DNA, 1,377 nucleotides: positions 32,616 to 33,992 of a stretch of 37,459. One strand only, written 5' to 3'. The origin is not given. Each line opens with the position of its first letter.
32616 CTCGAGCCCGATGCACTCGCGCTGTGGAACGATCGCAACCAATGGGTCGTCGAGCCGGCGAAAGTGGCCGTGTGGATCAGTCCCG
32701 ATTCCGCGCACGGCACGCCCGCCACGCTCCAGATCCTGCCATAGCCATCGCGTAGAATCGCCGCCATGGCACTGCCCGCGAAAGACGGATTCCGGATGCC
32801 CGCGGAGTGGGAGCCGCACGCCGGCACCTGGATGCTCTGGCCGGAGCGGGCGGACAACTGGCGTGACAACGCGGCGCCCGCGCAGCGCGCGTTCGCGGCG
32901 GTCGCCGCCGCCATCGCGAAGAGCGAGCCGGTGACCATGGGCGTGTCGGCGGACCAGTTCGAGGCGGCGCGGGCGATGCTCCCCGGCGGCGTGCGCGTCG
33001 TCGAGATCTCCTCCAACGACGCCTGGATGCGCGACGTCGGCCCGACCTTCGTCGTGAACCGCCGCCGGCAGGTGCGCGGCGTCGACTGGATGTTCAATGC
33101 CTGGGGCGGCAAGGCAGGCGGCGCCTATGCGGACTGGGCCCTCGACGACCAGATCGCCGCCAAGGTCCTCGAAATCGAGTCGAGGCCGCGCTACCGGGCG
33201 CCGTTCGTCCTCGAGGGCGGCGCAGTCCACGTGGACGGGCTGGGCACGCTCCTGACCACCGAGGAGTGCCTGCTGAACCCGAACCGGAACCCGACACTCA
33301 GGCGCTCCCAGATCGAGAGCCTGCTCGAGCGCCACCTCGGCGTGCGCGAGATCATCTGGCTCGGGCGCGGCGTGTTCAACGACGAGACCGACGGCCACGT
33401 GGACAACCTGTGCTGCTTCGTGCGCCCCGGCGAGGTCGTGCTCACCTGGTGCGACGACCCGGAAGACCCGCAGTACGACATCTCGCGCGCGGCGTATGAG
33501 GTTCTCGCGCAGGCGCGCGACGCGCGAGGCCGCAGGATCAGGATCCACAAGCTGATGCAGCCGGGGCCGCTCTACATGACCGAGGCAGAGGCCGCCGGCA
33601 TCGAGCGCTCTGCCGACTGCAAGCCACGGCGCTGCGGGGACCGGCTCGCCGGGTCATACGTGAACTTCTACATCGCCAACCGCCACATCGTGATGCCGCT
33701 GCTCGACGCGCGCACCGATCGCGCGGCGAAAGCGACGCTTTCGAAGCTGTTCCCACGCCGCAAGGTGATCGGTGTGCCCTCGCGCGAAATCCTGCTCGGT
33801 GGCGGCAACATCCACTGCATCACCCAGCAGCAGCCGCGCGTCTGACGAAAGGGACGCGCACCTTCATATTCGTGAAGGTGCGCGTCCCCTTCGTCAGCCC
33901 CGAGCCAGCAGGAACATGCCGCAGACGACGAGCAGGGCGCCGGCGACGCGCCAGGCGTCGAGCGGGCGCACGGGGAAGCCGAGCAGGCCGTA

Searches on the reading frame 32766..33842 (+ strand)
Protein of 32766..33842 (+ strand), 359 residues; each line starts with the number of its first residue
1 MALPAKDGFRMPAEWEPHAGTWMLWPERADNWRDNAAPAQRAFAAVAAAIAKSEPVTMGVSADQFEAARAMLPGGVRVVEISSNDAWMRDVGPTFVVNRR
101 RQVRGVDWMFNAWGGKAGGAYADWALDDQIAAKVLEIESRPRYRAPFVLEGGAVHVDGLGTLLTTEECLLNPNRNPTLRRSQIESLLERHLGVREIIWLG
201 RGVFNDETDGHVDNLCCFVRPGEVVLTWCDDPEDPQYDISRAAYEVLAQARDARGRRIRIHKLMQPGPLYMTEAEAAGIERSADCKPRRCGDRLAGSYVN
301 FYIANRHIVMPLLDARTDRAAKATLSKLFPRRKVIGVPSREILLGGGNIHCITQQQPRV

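Call 5: search_protein_families(library=pfam, proteins=[window:32766-33842:+])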
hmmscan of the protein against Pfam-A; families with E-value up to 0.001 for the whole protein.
window:32766-33842:+ (359 aa): 1 family
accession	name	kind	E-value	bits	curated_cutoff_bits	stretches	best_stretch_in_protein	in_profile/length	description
PF04371.20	PAD_porph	-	3.8e-127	424.4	25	1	10-357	1-321/321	Porphyromonas-type peptidyl-arginine deiminase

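Call 6: search_protein_families(library=ncbifam, proteins=[window:32766-33842:+])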
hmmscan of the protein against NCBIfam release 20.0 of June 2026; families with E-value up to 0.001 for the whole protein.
window:32766-33842:+ (359 aa): 2 families
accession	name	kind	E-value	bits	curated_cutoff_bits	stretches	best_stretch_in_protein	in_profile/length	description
NF010070.0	PRK13551.1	subfamily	2.7e-172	572.6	483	1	3-358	7-363/365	agmatine deiminase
TIGR03380.1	agmatine_aguA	equivalog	9.4e-172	570.9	381.8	1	3-357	2-356/357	agmatine deiminase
